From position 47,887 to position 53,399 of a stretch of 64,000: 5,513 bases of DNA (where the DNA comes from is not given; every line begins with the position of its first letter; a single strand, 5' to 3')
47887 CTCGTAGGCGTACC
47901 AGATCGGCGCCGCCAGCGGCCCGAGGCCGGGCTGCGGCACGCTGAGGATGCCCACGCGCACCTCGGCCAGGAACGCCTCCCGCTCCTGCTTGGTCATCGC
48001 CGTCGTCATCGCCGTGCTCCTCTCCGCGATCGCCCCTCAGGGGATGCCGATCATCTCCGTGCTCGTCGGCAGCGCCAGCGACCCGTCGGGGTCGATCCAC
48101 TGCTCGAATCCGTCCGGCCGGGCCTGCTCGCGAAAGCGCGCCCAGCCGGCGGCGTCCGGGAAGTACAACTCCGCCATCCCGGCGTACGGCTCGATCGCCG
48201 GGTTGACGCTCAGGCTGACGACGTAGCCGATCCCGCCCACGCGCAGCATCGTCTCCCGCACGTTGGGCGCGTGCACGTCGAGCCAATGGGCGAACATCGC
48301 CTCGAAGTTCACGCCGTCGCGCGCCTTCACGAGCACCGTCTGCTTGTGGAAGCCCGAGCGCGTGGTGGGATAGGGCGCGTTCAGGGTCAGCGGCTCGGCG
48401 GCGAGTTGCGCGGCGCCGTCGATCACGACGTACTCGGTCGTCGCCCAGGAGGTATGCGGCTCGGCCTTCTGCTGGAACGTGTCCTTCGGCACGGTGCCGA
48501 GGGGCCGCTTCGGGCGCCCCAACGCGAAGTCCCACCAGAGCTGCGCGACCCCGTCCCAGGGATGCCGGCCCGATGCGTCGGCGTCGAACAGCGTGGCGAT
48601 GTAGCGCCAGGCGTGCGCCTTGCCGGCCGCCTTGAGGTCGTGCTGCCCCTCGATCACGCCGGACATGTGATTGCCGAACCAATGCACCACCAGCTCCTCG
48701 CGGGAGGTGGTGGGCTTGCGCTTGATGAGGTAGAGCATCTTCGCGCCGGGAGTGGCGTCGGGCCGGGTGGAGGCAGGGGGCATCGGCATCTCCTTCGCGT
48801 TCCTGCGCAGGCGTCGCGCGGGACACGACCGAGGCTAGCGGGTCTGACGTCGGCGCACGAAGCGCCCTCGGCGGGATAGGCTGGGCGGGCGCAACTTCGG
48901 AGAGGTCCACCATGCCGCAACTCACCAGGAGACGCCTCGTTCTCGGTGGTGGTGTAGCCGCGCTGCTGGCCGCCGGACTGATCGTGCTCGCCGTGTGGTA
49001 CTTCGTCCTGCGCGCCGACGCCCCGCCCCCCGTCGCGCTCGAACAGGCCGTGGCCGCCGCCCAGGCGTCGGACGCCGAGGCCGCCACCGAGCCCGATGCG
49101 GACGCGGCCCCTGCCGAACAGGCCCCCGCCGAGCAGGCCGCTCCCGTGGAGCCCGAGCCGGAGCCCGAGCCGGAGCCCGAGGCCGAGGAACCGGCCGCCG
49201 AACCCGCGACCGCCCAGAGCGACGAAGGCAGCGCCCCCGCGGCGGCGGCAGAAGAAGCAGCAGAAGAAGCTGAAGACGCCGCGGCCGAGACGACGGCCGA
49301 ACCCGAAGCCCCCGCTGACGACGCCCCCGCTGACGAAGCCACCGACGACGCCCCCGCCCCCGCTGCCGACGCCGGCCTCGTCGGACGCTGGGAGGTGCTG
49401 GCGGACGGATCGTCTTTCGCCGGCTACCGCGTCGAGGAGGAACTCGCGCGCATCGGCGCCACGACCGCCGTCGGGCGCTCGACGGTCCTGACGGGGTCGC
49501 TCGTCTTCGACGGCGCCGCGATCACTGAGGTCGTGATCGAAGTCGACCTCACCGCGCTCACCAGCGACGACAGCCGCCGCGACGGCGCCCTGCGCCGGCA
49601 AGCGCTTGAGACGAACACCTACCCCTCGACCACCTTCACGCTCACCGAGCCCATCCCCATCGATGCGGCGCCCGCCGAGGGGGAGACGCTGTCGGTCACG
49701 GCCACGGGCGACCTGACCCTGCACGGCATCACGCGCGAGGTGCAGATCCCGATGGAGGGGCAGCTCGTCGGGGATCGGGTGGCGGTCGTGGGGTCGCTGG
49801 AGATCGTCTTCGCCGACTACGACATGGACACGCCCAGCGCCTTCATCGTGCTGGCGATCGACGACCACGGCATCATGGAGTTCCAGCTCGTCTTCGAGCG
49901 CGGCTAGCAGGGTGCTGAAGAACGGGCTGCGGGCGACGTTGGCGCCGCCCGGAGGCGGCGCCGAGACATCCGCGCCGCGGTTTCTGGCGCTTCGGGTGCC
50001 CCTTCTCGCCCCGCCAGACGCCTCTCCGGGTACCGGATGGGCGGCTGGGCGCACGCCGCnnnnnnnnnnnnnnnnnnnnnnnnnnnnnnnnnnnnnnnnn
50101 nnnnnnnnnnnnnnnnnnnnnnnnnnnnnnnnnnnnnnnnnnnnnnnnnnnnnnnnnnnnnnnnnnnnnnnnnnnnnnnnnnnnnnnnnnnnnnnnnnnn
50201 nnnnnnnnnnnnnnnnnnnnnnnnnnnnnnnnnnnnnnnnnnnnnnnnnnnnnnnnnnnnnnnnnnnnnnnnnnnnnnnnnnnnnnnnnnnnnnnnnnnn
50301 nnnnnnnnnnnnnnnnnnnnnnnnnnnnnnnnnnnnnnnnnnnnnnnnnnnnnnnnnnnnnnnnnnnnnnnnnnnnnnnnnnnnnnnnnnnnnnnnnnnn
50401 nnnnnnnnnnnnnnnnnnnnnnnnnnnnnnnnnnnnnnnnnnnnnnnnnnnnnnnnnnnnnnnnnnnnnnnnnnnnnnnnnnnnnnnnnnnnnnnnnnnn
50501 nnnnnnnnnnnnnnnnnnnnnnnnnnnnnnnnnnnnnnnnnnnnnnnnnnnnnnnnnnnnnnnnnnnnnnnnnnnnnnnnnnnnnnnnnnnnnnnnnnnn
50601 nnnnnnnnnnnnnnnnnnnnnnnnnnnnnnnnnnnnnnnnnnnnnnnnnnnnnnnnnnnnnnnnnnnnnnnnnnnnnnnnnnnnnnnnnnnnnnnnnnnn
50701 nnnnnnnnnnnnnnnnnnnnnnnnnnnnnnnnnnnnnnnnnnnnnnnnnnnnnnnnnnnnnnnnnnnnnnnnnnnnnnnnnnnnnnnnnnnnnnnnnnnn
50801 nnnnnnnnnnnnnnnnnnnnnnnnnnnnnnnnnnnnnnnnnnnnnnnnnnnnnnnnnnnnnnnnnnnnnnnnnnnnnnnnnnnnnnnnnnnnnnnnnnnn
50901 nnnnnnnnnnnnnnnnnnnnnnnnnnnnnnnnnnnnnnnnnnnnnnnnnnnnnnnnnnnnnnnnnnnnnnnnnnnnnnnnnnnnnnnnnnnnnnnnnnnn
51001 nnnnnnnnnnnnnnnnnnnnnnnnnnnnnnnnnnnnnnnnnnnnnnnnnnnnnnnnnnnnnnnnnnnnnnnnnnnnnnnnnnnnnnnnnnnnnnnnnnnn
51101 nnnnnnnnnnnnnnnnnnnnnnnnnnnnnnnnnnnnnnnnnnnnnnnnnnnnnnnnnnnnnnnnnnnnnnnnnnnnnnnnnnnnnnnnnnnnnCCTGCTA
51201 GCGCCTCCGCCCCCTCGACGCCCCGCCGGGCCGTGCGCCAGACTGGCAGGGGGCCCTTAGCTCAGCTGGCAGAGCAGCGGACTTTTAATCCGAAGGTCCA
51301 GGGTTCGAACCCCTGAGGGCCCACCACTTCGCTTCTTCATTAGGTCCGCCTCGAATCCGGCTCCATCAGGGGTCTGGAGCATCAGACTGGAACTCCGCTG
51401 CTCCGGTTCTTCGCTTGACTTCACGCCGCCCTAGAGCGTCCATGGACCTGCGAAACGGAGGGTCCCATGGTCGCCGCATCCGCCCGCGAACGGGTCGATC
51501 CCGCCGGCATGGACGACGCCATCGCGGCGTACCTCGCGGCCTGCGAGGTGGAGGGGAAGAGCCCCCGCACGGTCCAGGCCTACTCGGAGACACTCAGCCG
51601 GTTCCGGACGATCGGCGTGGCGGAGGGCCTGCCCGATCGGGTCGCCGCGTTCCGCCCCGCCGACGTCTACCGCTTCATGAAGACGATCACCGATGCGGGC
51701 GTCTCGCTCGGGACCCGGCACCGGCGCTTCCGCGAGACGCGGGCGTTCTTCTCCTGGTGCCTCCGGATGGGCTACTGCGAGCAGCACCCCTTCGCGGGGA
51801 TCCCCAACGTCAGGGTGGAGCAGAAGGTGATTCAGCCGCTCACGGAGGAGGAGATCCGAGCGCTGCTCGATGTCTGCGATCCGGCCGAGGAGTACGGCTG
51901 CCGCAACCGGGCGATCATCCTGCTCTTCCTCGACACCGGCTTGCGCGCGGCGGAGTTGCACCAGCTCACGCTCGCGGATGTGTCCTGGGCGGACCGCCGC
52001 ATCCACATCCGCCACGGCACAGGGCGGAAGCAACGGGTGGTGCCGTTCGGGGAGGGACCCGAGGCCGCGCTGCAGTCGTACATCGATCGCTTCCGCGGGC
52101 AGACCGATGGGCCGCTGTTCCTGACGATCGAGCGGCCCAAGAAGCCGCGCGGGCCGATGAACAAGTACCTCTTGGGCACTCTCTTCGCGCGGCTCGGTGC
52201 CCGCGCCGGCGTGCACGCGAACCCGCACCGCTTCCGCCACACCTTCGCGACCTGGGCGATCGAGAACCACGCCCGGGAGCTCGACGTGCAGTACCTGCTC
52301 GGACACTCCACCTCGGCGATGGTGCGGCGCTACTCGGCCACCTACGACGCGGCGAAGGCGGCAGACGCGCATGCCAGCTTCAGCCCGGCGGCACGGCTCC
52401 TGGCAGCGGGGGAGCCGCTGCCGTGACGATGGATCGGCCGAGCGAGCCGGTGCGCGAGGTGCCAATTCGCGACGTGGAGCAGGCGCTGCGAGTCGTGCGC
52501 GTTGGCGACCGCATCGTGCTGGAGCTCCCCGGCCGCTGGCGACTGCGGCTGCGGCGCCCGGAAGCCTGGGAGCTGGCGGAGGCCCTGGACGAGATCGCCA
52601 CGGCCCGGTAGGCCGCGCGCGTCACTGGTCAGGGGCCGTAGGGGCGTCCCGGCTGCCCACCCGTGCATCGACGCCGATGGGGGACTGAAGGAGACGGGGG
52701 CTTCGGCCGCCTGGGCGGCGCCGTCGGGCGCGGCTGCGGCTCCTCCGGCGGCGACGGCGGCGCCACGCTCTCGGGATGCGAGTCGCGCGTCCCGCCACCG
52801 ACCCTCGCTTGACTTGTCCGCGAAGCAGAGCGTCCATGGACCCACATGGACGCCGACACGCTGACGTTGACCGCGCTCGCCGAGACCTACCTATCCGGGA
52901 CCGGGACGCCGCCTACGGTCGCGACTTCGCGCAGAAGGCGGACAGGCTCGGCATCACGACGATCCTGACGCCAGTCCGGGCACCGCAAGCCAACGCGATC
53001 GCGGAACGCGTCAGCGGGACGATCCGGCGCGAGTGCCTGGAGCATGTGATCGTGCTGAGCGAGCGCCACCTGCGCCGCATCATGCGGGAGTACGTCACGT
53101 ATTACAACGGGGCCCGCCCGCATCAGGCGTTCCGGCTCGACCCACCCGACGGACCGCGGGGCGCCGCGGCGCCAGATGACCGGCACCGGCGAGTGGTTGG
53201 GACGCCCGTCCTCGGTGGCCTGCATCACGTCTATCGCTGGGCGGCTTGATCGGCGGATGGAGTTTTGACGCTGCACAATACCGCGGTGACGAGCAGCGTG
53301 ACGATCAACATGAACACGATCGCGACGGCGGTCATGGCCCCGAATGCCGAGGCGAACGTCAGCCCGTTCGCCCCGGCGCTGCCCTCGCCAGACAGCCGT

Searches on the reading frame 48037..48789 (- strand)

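Call 13: search_protein_families(library=pfam, proteins=[window:48037-48789:-], max_evalue=0.01)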
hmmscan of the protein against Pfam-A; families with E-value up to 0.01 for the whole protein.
window:48037-48789:- (250 aa): 1 family
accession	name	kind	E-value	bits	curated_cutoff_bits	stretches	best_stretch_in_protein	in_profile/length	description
PF07110.17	EthD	-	4.7e-08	34.5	22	1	158-233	2-94/96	EthD domain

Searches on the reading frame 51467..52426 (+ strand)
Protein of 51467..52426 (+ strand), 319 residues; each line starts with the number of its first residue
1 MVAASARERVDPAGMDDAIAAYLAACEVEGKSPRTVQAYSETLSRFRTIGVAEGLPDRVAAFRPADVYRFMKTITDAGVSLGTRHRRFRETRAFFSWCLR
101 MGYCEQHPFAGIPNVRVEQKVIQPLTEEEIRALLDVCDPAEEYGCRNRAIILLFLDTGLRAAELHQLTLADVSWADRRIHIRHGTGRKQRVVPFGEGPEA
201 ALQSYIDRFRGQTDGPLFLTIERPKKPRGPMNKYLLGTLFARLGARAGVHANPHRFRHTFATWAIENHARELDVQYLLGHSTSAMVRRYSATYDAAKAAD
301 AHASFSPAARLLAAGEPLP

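Call 14: search_protein_families(library=pfam, proteins=[window:51467-52426:+], max_evalue=0.01)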
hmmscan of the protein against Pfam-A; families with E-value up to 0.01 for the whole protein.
window:51467-52426:+ (319 aa): 3 families
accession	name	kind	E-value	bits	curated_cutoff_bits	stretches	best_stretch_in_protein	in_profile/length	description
PF00589.27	Phage_integrase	-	2.7e-33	115.6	27.1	1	125-293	3-169/172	Phage integrase family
PF02899.23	Phage_int_SAM_1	-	6.1e-05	23.7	22.3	1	20-100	2-81/83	Phage integrase, N-terminal SAM-like domain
PF13495.12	Phage_int_SAM_4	-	6.5e-05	23.7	27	1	23-100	6-80/85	Phage integrase, N-terminal SAM-like domain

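Call 48: search_protein_families(library=phrogs, proteins=[window:51467-52426:+], max_evalue=0.001)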
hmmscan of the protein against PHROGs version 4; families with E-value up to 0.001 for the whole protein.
window:51467-52426:+ (319 aa): 2 families
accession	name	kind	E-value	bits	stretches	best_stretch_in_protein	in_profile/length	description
phrog_1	-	integration and excision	2.4e-49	170.1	1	17-306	168-448/611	integrase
phrog_216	-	integration and excision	1.6e-38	133.5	1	85-296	16-229/301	integrase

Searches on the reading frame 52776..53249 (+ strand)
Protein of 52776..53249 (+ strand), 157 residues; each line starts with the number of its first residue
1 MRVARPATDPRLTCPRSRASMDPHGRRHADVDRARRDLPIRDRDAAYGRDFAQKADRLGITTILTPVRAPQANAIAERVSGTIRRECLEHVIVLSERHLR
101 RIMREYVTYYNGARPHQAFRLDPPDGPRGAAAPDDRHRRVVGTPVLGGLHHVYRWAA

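Call 47: search_protein_families(library=pfam, proteins=[window:52776-53249:+], max_evalue=0.01)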
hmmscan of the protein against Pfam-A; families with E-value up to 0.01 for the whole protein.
window:52776-53249:+ (157 aa): 1 family
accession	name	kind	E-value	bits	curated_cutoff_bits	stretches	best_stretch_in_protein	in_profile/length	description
PF13683.12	rve_3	-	3.6e-13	49.5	26.5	1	59-124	2-67/67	Integrase core domain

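Call 48: search_protein_families(library=phrogs, proteins=[window:52776-53249:+], max_evalue=0.001)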
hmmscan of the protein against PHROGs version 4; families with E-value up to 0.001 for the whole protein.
window:52776-53249:+ (157 aa): 3 families
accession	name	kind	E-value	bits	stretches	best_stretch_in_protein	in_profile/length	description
phrog_956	-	integration and excision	2.6e-14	54.1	1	49-125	119-195/436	transposase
phrog_157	-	integration and excision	1.2e-12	48.7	1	49-124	405-480/580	transposase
phrog_8463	-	integration and excision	1.1e-08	35.4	1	50-124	224-298/380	transposase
